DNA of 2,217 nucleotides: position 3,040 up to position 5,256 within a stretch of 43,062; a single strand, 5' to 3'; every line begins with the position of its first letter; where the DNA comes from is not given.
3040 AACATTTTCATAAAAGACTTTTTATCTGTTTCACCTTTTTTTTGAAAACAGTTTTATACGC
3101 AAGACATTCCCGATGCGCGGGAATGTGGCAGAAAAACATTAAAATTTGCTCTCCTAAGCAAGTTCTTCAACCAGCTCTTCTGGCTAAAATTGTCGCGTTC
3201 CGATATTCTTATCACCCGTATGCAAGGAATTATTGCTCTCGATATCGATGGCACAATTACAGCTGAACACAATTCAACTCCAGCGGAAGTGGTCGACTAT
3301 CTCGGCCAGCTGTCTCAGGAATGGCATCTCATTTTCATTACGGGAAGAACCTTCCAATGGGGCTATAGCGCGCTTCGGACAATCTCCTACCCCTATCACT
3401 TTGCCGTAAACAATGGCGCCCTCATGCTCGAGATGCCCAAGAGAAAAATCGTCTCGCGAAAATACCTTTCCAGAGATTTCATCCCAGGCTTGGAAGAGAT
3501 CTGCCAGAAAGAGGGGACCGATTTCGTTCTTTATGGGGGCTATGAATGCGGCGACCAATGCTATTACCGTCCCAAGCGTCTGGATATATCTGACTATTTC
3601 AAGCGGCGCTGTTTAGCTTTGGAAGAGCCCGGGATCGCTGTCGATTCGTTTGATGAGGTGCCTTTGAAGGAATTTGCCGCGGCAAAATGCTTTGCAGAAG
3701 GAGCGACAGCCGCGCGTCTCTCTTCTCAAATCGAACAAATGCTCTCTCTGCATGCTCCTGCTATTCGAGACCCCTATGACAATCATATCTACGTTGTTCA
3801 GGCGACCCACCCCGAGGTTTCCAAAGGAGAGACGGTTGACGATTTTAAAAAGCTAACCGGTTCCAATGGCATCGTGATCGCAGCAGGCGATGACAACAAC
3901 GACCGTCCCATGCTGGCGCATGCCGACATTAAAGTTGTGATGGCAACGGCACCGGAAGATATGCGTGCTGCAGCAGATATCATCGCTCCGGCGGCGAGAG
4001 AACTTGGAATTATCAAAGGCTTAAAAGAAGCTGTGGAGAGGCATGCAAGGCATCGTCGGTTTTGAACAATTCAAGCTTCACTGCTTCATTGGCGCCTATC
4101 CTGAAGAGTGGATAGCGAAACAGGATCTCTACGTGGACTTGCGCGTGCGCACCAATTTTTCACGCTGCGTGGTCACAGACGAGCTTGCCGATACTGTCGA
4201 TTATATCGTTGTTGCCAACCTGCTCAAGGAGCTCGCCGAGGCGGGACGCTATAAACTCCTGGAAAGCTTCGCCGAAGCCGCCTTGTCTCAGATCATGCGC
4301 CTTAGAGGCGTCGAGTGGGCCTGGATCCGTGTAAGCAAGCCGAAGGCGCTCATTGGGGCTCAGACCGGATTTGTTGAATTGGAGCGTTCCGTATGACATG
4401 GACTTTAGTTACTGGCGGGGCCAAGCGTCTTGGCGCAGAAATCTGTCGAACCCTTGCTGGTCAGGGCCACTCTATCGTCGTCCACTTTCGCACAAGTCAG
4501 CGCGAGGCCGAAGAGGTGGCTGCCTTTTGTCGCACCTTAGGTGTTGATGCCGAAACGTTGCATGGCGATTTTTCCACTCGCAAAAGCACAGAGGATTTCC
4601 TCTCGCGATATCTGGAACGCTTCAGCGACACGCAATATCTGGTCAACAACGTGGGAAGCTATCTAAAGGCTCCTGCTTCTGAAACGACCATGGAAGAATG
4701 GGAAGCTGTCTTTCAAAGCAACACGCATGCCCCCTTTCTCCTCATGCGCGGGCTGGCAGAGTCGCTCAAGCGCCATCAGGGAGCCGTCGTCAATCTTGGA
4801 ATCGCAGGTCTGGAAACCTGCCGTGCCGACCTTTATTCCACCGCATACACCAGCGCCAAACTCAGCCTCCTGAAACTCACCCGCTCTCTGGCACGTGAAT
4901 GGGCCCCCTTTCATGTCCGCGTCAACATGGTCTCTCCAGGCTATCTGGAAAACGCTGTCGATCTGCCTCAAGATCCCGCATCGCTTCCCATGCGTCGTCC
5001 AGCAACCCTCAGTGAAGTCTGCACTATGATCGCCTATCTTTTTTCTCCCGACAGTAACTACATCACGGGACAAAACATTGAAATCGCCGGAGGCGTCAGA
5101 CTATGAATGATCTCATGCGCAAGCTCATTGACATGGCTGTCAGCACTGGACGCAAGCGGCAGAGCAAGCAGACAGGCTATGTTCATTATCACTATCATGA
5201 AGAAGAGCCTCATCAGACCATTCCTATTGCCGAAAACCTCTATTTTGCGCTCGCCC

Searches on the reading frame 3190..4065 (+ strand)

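Call 51: search_protein_families(library=pfam, proteins=[window:3190-4065:+], max_evalue=0.001)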
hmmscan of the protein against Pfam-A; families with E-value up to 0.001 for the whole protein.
window:3190-4065:+ (291 aa): 2 families
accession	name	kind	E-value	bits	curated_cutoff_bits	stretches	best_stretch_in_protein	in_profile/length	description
PF08282.18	Hydrolase_3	-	1.5e-26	94.1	20.9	1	15-277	1-254/255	haloacid dehalogenase-like hydrolase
PF05116.19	S6PP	-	3.4e-05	24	20.3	0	12-57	2-48/247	Sucrose-6F-phosphate phosphohydrolase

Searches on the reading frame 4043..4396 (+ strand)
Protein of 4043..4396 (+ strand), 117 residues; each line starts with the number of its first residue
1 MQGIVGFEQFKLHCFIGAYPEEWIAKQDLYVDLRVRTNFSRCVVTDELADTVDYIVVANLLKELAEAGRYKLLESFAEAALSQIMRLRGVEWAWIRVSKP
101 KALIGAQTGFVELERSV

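Call 51: search_protein_families(library=pfam, proteins=[window:4043-4396:+], max_evalue=0.001)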
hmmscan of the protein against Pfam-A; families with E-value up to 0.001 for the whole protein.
window:4043-4396:+ (117 aa): 1 family
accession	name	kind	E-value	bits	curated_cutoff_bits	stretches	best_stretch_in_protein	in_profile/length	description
PF02152.23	FolB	-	2.4e-24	86.5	31.8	1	8-113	4-110/113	Dihydroneopterin aldolase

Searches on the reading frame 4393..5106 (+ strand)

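Call 51: search_protein_families(library=pfam, proteins=[window:4393-5106:+], max_evalue=0.001)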
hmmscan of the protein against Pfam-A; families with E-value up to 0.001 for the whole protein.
window:4393-5106:+ (237 aa): 3 families
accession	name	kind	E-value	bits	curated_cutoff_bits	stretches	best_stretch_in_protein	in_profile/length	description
PF13561.12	adh_short_C2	-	1.3e-38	133.4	27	1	13-235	8-235/236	Enoyl-(Acyl carrier protein) reductase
PF00106.31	adh_short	-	4.8e-35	121.3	26.6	1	3-187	2-184/195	short chain dehydrogenase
PF08659.16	KR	-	3.6e-09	37.2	22.6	1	4-118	3-120/180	KR domain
